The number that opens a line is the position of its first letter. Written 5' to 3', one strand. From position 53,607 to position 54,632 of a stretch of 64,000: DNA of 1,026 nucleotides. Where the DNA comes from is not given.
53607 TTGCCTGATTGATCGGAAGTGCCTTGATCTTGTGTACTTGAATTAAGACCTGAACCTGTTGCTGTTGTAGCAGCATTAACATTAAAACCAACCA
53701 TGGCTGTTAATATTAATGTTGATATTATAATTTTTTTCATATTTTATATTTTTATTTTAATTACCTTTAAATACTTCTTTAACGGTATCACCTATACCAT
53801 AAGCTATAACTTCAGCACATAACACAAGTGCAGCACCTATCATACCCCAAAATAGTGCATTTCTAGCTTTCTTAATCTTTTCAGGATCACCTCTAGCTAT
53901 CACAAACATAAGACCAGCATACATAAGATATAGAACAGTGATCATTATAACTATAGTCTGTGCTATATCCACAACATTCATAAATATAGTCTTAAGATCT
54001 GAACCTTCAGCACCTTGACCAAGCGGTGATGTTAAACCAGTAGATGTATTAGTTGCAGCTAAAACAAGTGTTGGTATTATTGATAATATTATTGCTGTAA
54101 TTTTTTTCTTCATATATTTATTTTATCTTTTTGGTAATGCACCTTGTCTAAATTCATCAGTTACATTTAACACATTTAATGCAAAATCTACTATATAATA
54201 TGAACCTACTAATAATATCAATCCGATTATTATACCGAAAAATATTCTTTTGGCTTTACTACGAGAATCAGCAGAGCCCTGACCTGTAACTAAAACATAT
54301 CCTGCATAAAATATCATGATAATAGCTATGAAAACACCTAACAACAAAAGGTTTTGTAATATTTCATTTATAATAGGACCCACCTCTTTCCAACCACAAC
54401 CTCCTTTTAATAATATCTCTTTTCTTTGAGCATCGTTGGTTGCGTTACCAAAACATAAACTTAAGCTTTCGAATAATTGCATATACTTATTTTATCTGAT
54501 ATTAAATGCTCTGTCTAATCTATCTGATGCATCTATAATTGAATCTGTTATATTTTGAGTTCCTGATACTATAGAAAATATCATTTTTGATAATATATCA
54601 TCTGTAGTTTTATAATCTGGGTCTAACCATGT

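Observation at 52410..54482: Tandem array of five paralogous VirB2/TrbC-like small membrane pilin-like genes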

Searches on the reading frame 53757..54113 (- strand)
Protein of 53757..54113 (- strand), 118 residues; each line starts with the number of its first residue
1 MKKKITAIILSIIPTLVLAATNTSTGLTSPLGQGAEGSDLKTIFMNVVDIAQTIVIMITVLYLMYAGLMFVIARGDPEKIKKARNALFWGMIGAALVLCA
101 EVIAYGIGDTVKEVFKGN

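Call 3: search_protein_families(library=pfam, proteins=[window:53757-54113:-], max_evalue=1)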
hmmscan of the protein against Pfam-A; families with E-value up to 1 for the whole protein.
window:53757-54113:- (118 aa): 6 families
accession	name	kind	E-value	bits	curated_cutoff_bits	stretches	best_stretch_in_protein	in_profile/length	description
PF18895.5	T4SS_pilin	-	1.1e-11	45.1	26.6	1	40-105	5-69/71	Type IV secretion system pilin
PF11712.13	Vma12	-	0.0065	16.9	25.5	1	38-105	69-126/137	Endoplasmic reticulum-based factor for assembly of V-ATPase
PF05858.17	BIV_Env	-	0.0074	15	20.8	1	7-91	107-185/548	Bovine immunodeficiency virus surface protein (SU)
PF19607.4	DUF6112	-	0.024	14.9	25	1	45-99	17-72/88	Family of unknown function (DUF6112)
PF01708.21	Gemini_mov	-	0.1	12.8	25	1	27-66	17-56/92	Geminivirus putative movement protein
PF06024.17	Orf78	-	0.14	12.9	29.4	1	50-83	64-97/101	Orf78 (ac78)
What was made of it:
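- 53757..54113 (-): P4 (118 aa). VirB2-like pilin paralog at position 2. Sec signal peptide, conserved 'PPLG..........' segment and conserved C-terminal '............'. PF18895 45.1 bits, the best of the five (call 3).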

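Call 4: search_protein_families(library=ncbifam, proteins=[window:53757-54113:-], max_evalue=1)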
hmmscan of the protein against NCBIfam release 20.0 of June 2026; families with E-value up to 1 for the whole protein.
window:53757-54113:- (118 aa): 2 families
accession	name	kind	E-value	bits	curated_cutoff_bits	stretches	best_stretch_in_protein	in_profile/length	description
NF045849.1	ICE_MMCAP2_0565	equivalog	8.6e-06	25.4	40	1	45-103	14-72/80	Mbov_0395 family pilin-like conjugal transfer protein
NF033486.1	harvest_ssl1498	equivalog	0.031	14.2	45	1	77-107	22-52/53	photosystem II assembly protein Psb34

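Call 10: find_encoding_contigs(protein=window:53757-54113:-, flank=10000, max_places=6)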
Protein window:53757-54113:- (118 aa): 7 contigs read that carry it; 6 places shown.
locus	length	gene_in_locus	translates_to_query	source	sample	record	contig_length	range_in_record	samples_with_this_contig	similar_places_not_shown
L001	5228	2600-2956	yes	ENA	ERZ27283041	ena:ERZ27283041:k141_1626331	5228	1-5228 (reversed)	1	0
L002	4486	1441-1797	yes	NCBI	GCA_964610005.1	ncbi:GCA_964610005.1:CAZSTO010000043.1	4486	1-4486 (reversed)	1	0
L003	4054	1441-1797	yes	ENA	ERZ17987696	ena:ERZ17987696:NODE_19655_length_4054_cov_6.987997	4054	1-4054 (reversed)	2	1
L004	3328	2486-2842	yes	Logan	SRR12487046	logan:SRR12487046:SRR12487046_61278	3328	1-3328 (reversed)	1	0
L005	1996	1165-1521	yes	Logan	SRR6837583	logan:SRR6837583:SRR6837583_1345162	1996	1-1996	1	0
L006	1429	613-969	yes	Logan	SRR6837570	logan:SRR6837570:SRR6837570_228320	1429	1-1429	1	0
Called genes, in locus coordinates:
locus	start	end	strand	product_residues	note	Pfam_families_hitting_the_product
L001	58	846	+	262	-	PF03989:DNA_gyraseA_C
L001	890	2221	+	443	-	PF01547:SBP_bac_1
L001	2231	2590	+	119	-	PF04956:TrbC (weak), PF18895:T4SS_pilin (weak)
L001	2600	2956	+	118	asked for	PF18895:T4SS_pilin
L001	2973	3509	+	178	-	PF18895:T4SS_pilin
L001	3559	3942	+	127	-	-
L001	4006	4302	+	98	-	PF18895:T4SS_pilin (weak)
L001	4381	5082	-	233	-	-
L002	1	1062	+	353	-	?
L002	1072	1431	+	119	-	PF04956:TrbC (weak), PF18895:T4SS_pilin (weak)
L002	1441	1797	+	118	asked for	PF18895:T4SS_pilin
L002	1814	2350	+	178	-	PF18895:T4SS_pilin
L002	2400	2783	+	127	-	-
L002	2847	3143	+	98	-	PF18895:T4SS_pilin (weak)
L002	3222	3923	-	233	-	-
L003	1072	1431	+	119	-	PF04956:TrbC (weak), PF18895:T4SS_pilin (weak)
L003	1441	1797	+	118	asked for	PF18895:T4SS_pilin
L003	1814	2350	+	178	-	PF18895:T4SS_pilin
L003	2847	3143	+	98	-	PF18895:T4SS_pilin (weak)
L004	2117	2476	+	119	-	PF04956:TrbC (weak), PF18895:T4SS_pilin (weak)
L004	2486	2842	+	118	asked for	PF18895:T4SS_pilin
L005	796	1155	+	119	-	PF04956:TrbC (weak), PF18895:T4SS_pilin (weak)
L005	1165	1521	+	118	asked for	PF18895:T4SS_pilin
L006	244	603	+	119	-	PF04956:TrbC (weak), PF18895:T4SS_pilin (weak)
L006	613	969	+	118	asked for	PF18895:T4SS_pilin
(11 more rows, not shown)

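Call 16: find_homologous_proteins(query=window:53757-54113:-, max_evalue=0.001)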
Query window:53757-54113:- (118 aa): 16 proteins with E <= 0.001 among 31 candidates.
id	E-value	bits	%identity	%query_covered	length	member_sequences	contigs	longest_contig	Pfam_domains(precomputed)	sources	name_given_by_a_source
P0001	3.3e-66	238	99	100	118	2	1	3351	PF18895.6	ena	-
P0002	1.1e-48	182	72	89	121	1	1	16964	PF18895.6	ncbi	-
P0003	1.4e-44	169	68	98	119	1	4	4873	PF18895.6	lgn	-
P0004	1.5e-40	156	70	87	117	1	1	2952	PF18895.6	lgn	-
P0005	1.7e-40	156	67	98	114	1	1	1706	PF18895.6,PF04956.19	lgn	-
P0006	7.2e-40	154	66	98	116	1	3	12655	PF18895.6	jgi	jgi:hypothetical protein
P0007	8.2e-40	153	67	98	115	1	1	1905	PF18895.6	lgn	-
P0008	2.5e-38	149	76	78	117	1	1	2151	PF18895.6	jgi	jgi:hypothetical protein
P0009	1.6e-37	146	66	89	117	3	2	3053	PF18895.6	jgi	jgi:uncharacterized BrkB/YihY/UPF0761 family membrane protein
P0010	3.0e-37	145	68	88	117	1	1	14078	PF18895.6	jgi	jgi:Type IV secretion system pilin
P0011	1.9e-36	143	60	100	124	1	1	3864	PF18895.6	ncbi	-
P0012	6.0e-36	141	72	80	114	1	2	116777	PF18895.6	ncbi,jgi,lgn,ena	jgi:hypothetical protein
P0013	7.7e-36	141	61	100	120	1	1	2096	PF18895.6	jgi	-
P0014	1.3e-35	140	71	81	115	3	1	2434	PF18895.6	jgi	jgi:hypothetical protein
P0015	2.1e-35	139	70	78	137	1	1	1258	PF18895.6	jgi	jgi:hypothetical protein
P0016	1.7e-34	136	66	78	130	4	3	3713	PF18895.6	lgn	-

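Call 17: find_encoding_contigs(protein=P0012, flank=10000, max_places=3)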
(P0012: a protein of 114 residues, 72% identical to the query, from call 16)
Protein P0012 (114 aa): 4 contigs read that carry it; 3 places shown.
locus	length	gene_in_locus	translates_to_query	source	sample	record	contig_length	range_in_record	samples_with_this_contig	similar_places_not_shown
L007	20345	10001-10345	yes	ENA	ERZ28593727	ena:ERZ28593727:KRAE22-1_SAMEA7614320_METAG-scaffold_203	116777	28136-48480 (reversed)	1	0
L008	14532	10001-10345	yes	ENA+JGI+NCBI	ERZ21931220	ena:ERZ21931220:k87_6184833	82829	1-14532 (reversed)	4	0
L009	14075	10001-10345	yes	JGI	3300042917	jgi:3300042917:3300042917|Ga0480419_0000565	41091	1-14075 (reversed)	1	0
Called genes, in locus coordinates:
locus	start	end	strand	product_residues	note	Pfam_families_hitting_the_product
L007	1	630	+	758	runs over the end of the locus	PF07517:SecA_DEAD, PF01043:SecA_PP_bind, PF21090:P-loop_SecA, PF07516:SecA_SW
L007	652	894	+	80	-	-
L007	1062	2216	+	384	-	-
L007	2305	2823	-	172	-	PF00011:HSP20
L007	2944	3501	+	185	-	PF12686:DUF3800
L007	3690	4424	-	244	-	PF13367:PrsW-protease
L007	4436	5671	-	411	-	PF00814:TsaD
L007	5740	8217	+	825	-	PF00521:DNA_topoisoIV, PF03989:DNA_gyraseA_C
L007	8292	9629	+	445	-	PF01547:SBP_bac_1, PF13416:SBP_bac_8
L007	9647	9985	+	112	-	PF18895:T4SS_pilin (weak)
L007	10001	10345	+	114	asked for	PF18895:T4SS_pilin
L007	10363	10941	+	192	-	PF18895:T4SS_pilin (weak)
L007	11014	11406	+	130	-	PF18895:T4SS_pilin (weak)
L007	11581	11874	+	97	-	-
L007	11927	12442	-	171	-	-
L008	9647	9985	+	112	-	PF18895:T4SS_pilin (weak)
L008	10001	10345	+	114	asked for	PF18895:T4SS_pilin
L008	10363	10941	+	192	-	PF18895:T4SS_pilin (weak)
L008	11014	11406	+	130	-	PF18895:T4SS_pilin (weak)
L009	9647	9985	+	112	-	PF18895:T4SS_pilin (weak)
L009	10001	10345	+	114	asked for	PF18895:T4SS_pilin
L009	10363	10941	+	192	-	PF18895:T4SS_pilin (weak)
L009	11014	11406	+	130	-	PF18895:T4SS_pilin (weak)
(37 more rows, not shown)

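Call 18: find_encoding_contigs(protein=P0002, flank=10000, max_places=3)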
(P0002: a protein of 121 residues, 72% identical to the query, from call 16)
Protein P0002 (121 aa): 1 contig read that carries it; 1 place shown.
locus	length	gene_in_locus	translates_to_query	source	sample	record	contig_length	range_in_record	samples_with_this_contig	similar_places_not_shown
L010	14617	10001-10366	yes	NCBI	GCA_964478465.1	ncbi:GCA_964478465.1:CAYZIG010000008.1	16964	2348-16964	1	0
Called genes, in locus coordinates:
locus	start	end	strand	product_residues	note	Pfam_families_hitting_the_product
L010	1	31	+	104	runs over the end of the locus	-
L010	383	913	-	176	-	PF00011:HSP20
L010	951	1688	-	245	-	PF13367:PrsW-protease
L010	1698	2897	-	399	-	PF00814:TsaD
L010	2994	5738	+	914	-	-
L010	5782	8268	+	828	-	PF00521:DNA_topoisoIV, PF03989:DNA_gyraseA_C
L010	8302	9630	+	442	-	PF01547:SBP_bac_1, PF13416:SBP_bac_8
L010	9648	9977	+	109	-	PF04956:TrbC (weak), PF18895:T4SS_pilin (weak)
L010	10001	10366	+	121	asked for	PF18895:T4SS_pilin (weak)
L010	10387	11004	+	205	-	PF18895:T4SS_pilin (weak)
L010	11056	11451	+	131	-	PF18895:T4SS_pilin (weak)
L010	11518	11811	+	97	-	PF18895:T4SS_pilin (weak)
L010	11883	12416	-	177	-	-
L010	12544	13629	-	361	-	-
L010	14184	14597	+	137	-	-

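Call 51: search_solved_structures(query=A3, max_evalue=10)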
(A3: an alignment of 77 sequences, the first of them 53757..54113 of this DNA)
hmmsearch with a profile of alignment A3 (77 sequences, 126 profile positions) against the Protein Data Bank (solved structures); distinct sequences matched with E-value up to 10: 30.
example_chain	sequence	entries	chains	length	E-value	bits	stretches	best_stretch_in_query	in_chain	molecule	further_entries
7xa3_R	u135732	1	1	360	0.00082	22.2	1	27-104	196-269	Isoform B of C-C chemokine receptor type 2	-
6meo_B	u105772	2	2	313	0.027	17.3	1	28-104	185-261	C-C chemokine receptor type 5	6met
7f1s_R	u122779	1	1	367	0.03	17.1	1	28-104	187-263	C-C chemokine receptor type 5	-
7f1r_R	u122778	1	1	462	0.032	17.1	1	28-104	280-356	C-C motif chemokine 5,C-C chemokine receptor type 5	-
7o7f_C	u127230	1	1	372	0.033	17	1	28-104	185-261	C-C chemokine receptor type 5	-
7f1q_R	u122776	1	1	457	0.037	16.8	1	28-104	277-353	C-C motif chemokine 3,C-C chemokine receptor type 5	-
9ast_R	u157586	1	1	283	0.12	15.2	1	21-103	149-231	Chemokine XC receptor 1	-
8q4h_C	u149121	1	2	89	0.33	13.8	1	37-69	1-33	Probable tetrachloroethene reductive dehalogenase membrane anchor protein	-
1ehk_A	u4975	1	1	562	0.92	12.3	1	39-69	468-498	BA3-TYPE CYTOCHROME-C OXIDASE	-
1xme_A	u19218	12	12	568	0.94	12.3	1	39-69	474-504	Cytochrome c oxidase polypeptide I | Cytochrome c oxidase subunit 1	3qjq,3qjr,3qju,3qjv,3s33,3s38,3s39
2qpd_A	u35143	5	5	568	0.94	12.3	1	39-69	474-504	Cytochrome c oxidase subunit 1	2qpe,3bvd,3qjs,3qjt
4fa7_A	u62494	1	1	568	0.94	12.3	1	39-69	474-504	Cytochrome c oxidase subunit 1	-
4faa_A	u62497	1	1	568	0.94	12.3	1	39-69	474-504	Cytochrome c oxidase subunit 1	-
4gp4_A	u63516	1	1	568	0.94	12.3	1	39-69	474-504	Cytochrome c oxidase subunit 1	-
4gp5_A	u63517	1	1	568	0.94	12.3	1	39-69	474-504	Cytochrome c oxidase subunit 1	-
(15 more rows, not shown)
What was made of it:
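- The PDB profile search shows how easily such sequences match unrelated membrane helices (call 51).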

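Call 56: predict_structure(alignment_id=A3)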
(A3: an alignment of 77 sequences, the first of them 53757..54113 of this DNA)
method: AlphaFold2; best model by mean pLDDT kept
length: 118 residues; sequences in the alignment: 77
mean_pLDDT: 73.4   pTM: 0.47
mean pLDDT of the five models: 73.4, 73.4, 68.9, 68.5, 66.9
residues with pLDDT >= 90: 25; 70-90: 49; 50-70: 30; < 50: 14
segments of 3 or more residues with pLDDT < 50: 21-28
pLDDT, mean of each block of 10 residues (from residue 1): 56 53 44 53 81 90 90 83 90 90 81 70
secondary structure, 60 per line:
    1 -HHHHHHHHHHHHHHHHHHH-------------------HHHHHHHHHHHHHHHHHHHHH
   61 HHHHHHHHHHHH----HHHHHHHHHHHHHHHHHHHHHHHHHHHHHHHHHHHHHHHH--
elements in order: H2-20 H40-72 H77-116
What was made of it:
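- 53757..54113 (-): AlphaFold hairpin H40-72/H77-116 (call 56).
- On Pfam PF18895 T4SS_pilin: The AlphaFold model of P4 has helices 40-72 and 77-116 at pLDDT 81-90 (call 56).
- Checked: An AlphaFold model of P4 gives a helical hairpin, H40-72 and H77-116, with pLDDT 81-90 (call 56).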

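Call 59: fold_search(model_id=the predicted structure, library=pdb)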
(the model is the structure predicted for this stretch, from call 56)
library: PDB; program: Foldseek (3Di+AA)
matches with E <= 10: 186; with E <= 0.001: 0
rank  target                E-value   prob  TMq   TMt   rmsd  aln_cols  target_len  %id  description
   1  9vub_A                5.5e-01  0.90  0.55  0.19  12.9       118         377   14  channel C complex with 3 (released 2026-03-11)
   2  6cnn_A                7.0e-01  0.85  0.52  0.19  12.7       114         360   10  Cryo-EM structure of the human SK4/calmodulin channel complex in the Ca2+ bound state I (released 2018-05-02)
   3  9vub_C                1.1e+00  0.80  0.56  0.20  12.8       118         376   14  channel C complex with 3 (released 2026-03-11)
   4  5nl1_C                1.1e+00  0.20  0.30  0.26  14.3       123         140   18  Shigella IpaA-VBS3/TBS in complex with the Talin VBS1 domain 488-512 (released 2018-05-16)
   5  9o51_A                1.3e+00  0.72  0.49  0.18  13.4        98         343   16  Cryo-EM structure of the human SK2-4 chimera/calmodulin channel complex in the Ca2+ free state (released 2025-07-09)
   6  1l6t_MODEL_1_A        1.4e+00  0.54  0.37  0.52   5.3        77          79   21  STRUCTURE OF ALA24/ASP61 TO ASP24/ASN61 SUBSTITUTED SUBUNIT C OF ESCHERICHIA COLI ATP SYNTHASE (released 2002-07-24)
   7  5l8b_B                1.5e+00  0.63  0.44  0.56   8.5        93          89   14  Crystal structure of Rhodospirillum rubrum Rru_A0973 mutant E62A (released 2016-08-31)
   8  5nl1_A                1.7e+00  0.38  0.38  0.32   9.3        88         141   16  Shigella IpaA-VBS3/TBS in complex with the Talin VBS1 domain 488-512 (released 2018-05-16)
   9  9o53_A                1.8e+00  0.63  0.51  0.18  11.9       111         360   13  Cryo-EM structure of the human SK2-4 chimera/calmodulin channel complex bound to a small molecule inhibitor (released 2025-07-09)
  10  3q84_H                2.2e+00  0.63  0.48  0.22   4.4        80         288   12  Crystal structure of human PACSIN 1 F-BAR domain (released 2012-02-22)
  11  5l8b_A                2.2e+00  0.51  0.44  0.56   7.8        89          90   16  Crystal structure of Rhodospirillum rubrum Rru_A0973 mutant E62A (released 2016-08-31)
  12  6s1k_E                2.3e+00  0.60  0.48  0.54   3.9        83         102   19  E. coli Core Signaling Unit, carrying QQQQ receptor mutation (released 2020-01-22)
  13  5l8f_A                2.3e+00  0.57  0.45  0.58   7.5        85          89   14  Crystal structure of Rhodospirillum rubrum Rru_A0973 mutant E32A, E62A, H65A. (released 2017-06-21)
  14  5l8g_E                2.3e+00  0.47  0.38  0.48   7.4        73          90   18  Crystal structure of Rhodospirillum rubrum Rru_A0973 mutant H65A (released 2016-08-31)
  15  5l8b_F                2.3e+00  0.41  0.41  0.53   7.6        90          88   16  Crystal structure of Rhodospirillum rubrum Rru_A0973 mutant E62A (released 2016-08-31)
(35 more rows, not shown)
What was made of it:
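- On Classical VirB2/TrbC conjugative pilins (PF04956): The Foldseek search with the monomer model is non-specific, best E 0.55 (call 59).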

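Call 88: search_protein_families(library=padloc, proteins=[window:53757-54113:-], max_evalue=0.01)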
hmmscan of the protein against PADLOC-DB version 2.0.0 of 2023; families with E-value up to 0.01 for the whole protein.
window:53757-54113:- (118 aa): 0 families

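Call 89: search_protein_families(library=phrogs, proteins=[window:53757-54113:-], max_evalue=0.01)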
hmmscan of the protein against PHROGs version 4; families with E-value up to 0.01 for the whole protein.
window:53757-54113:- (118 aa): 0 families

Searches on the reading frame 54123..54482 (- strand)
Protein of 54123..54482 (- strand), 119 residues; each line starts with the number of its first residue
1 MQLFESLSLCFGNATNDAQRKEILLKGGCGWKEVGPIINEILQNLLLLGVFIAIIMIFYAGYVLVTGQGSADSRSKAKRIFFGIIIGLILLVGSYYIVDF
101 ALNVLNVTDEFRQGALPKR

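Call 3: search_protein_families(library=pfam, proteins=[window:54123-54482:-], max_evalue=1)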
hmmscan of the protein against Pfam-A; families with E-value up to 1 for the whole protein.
window:54123-54482:- (119 aa): 13 families
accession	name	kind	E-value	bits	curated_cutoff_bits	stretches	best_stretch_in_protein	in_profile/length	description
PF18895.5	T4SS_pilin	-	1.5e-06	28.6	26.6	1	36-93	7-63/71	Type IV secretion system pilin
PF04956.18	TrbC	-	4.3e-06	27.3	27.9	1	34-99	37-96/98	TrbC/VIRB2 pilin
PF14293.11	YWFCY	-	0.0078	16.7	24.4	1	35-105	40-115/144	YWFCY protein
PF04515.18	Choline_transpo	-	0.019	14.6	26.9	1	38-106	248-311/326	Plasma-membrane choline transporter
PF11712.13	Vma12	-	0.031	14.7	25.5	1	45-98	76-126/137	Endoplasmic reticulum-based factor for assembly of V-ATPase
PF11190.13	DUF2976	-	0.045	14.1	28.2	1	41-104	23-87/87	Protein of unknown function (DUF2976)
PF19942.4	DUF6404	-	0.047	14.5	27.6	1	36-92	42-98/115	Family of unknown function (DUF6404)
PF20580.3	DUF6784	-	0.058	14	26.4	1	50-102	41-93/101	Domain of unknown function (DUF6784)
PF01737.22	Ycf9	-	0.062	13.7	22.3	1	41-93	1-52/58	YCF9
PF07331.16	TctB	-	0.07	13.7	29.1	1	47-104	88-134/137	Tripartite tricarboxylate transporter TctB family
PF06570.16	DUF1129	-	0.096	12.7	29.1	1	45-107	117-177/207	Protein of unknown function (DUF1129)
PF09847.15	12TM_1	-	0.25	10.9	33.2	1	45-106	110-175/448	Membrane protein of 12 TMs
PF11297.13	DUF3098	-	0.37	10.8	25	1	43-81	5-40/67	Protein of unknown function (DUF3098)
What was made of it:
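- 54123..54482 (-): P5 (119 aa). VirB2-like pilin paralog at position 1. No canonical signal peptide. A Cys pair (C10, C29; 'GGCGW') precedes the hairpin and is conserved. This is the paralog closest to classical TrbC/VirB2. PF18895 28.6 bits and PF04956 27.3 bits (call 3).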

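Call 4: search_protein_families(library=ncbifam, proteins=[window:54123-54482:-], max_evalue=1)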
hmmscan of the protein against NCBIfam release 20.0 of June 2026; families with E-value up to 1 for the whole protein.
window:54123-54482:- (119 aa): 5 families
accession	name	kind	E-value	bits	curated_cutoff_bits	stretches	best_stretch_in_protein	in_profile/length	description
NF045849.1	ICE_MMCAP2_0565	equivalog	1.3e-05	24.7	40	1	33-102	8-77/80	Mbov_0395 family pilin-like conjugal transfer protein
NF045890.1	conj_pls20_p028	equivalog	0.0043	16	150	1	38-98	58-113/377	pLS20_p028 family conjugation system transmembrane protein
TIGR00680.1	kdpA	equivalog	0.026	13.1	387.7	1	39-96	486-546/563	potassium-transporting ATPase subunit KdpA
NF038219.1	IcmV_IVB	equivalog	0.094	12.8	100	1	42-71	75-104/149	type IVB secretion system protein IcmV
TIGR00540.1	TPR_hemY_coli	hypoth_equivalog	0.53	9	142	1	44-112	8-72/385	heme biosynthesis-associated TPR protein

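Call 88: search_protein_families(library=padloc, proteins=[window:54123-54482:-], max_evalue=0.01)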
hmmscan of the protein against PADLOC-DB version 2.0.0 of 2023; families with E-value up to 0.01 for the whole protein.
window:54123-54482:- (119 aa): 0 families

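Call 89: search_protein_families(library=phrogs, proteins=[window:54123-54482:-], max_evalue=0.01)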
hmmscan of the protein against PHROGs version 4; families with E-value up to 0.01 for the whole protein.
window:54123-54482:- (119 aa): 0 families
